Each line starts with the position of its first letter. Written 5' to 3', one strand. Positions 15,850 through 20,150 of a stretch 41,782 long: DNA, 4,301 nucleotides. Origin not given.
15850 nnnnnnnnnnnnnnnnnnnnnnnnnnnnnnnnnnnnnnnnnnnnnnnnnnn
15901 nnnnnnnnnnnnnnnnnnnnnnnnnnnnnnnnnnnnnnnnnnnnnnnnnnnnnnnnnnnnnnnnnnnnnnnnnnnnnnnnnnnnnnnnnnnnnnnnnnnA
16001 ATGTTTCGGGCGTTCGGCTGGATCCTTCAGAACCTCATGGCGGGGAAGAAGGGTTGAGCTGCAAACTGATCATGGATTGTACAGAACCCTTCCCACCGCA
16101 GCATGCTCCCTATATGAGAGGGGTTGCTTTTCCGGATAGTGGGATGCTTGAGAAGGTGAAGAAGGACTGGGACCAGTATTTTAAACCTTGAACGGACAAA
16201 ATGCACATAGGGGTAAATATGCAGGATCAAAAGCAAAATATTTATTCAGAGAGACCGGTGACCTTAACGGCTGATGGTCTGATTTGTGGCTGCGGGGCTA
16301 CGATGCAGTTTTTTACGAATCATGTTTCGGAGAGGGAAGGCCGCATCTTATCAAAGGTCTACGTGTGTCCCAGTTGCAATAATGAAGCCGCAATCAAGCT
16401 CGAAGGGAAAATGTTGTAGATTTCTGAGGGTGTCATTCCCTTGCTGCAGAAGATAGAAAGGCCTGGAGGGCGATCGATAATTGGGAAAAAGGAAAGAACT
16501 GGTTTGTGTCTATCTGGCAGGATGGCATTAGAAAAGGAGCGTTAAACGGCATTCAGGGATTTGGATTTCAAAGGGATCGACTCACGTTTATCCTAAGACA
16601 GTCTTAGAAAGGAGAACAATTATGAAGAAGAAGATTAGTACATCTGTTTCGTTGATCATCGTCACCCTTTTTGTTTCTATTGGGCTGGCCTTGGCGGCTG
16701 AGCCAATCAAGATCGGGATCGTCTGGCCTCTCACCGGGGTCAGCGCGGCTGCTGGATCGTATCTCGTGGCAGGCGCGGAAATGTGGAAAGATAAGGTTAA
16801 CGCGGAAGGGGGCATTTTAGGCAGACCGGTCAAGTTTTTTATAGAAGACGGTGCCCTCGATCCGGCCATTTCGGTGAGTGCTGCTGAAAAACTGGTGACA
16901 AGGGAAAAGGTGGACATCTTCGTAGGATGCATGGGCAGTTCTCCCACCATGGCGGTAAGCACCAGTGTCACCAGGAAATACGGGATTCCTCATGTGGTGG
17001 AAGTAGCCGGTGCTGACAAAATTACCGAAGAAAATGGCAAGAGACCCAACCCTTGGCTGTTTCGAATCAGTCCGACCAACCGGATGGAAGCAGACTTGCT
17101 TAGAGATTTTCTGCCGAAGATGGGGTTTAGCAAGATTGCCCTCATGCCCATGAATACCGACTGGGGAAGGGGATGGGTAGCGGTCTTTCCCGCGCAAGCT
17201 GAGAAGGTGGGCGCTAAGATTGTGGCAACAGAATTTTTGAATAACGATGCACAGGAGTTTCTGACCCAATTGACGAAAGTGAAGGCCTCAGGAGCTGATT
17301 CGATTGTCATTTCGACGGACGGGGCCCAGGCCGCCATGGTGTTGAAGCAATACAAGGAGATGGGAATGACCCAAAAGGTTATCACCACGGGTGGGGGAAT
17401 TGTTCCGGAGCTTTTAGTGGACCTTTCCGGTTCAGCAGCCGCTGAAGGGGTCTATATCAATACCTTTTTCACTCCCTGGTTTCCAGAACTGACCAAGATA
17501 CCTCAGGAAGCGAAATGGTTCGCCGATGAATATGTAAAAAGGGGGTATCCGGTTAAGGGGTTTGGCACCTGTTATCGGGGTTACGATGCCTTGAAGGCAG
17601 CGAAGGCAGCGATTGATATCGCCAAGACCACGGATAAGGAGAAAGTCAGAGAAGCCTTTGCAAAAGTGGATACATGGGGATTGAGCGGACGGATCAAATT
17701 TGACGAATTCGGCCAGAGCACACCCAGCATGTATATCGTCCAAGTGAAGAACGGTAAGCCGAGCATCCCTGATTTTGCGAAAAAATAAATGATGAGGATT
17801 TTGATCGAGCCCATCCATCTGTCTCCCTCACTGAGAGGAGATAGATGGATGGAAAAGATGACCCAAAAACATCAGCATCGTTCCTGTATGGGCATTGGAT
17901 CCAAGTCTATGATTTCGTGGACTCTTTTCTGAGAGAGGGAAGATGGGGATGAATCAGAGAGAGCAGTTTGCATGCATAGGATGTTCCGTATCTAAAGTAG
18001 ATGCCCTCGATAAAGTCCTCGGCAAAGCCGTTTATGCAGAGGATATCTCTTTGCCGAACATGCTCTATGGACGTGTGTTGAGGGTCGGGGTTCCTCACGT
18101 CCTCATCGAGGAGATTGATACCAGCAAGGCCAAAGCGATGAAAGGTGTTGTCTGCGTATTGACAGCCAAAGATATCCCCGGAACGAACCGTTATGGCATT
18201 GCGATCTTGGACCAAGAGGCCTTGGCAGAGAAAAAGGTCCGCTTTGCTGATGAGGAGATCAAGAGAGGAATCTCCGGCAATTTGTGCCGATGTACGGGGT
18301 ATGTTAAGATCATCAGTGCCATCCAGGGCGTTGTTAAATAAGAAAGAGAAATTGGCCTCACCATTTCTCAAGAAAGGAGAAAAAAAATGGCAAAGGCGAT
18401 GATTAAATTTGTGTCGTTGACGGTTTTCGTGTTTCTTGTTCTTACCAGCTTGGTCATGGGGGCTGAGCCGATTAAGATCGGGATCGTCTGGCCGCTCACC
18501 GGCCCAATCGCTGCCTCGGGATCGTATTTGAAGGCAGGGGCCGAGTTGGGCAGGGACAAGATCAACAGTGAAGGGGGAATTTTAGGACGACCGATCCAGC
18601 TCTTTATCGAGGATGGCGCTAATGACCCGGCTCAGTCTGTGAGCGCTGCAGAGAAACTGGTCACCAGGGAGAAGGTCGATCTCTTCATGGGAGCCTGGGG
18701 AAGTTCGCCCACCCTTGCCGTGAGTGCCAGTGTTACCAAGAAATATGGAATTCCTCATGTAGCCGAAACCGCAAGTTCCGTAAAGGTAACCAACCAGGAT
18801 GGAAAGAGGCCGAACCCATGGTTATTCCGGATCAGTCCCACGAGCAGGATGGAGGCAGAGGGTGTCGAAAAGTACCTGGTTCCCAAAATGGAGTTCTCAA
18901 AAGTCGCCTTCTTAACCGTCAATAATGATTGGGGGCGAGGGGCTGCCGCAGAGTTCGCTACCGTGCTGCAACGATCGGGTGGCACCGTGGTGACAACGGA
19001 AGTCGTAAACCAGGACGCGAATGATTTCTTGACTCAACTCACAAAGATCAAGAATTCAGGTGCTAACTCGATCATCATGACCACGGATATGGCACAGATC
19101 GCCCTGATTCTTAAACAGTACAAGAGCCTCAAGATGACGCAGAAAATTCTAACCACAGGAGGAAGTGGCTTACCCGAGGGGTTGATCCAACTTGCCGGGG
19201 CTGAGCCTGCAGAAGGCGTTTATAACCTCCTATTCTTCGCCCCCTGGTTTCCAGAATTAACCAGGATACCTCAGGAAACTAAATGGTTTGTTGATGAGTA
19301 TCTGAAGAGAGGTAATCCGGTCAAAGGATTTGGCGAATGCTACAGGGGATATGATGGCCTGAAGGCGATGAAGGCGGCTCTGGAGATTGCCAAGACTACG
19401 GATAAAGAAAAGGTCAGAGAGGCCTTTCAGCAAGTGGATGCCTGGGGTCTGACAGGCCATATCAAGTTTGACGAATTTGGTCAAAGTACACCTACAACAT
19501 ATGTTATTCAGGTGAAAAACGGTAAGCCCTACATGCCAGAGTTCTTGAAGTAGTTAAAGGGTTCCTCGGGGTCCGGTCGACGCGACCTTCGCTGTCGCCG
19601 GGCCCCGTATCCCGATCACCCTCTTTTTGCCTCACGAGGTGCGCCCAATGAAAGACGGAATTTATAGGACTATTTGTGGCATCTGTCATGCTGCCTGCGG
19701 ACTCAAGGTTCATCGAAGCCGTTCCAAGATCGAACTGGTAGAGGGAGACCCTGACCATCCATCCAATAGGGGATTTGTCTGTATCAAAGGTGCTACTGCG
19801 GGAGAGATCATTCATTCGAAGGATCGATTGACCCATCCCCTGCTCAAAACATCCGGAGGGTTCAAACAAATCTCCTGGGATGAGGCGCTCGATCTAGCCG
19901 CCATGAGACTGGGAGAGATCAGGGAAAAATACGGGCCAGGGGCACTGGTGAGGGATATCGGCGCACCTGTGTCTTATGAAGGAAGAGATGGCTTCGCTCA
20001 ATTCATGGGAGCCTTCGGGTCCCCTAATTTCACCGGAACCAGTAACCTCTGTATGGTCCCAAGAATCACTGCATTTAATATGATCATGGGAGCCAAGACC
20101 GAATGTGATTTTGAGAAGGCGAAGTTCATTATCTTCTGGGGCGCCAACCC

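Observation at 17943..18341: In-frame large-subunit/small-subunit chimera marks the deletion scar of a fourth Mo-hydroxylase operon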

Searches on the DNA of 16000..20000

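Call 49: search_rna_families(source=window, start=16000, end=20000, threshold=evalue, max_evalue=0.1)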
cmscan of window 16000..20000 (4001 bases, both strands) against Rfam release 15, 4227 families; matches with E-value up to 0.1: 0.
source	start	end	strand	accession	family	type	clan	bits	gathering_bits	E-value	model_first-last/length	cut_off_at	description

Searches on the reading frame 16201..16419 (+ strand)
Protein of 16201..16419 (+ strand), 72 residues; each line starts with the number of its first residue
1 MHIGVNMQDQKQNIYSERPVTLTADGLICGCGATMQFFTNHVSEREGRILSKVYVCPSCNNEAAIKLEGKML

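Call 52: search_protein_families(library=pfam, proteins=[window:16201-16419:+], max_evalue=0.1)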
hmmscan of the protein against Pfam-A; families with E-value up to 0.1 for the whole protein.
window:16201-16419:+ (72 aa): 4 families
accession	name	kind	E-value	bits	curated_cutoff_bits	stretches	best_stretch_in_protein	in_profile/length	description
PF05207.18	Zn_ribbon_CSL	-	0.03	14.5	29.2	1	29-59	21-46/55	CSL zinc finger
PF17283.8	Zn_ribbon_SprT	-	0.056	13.9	28.1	0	53-65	4-16/38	SprT-like zinc ribbon domain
PF05129.18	Zn_ribbon_Elf1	-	0.06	13.9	29.8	0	45-67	14-36/79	Transcription elongation factor Elf1 like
PF05605.18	zf-Di19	-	0.096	13.4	27.5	0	29-66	8-44/54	Drought induced 19 protein (Di19), zinc-binding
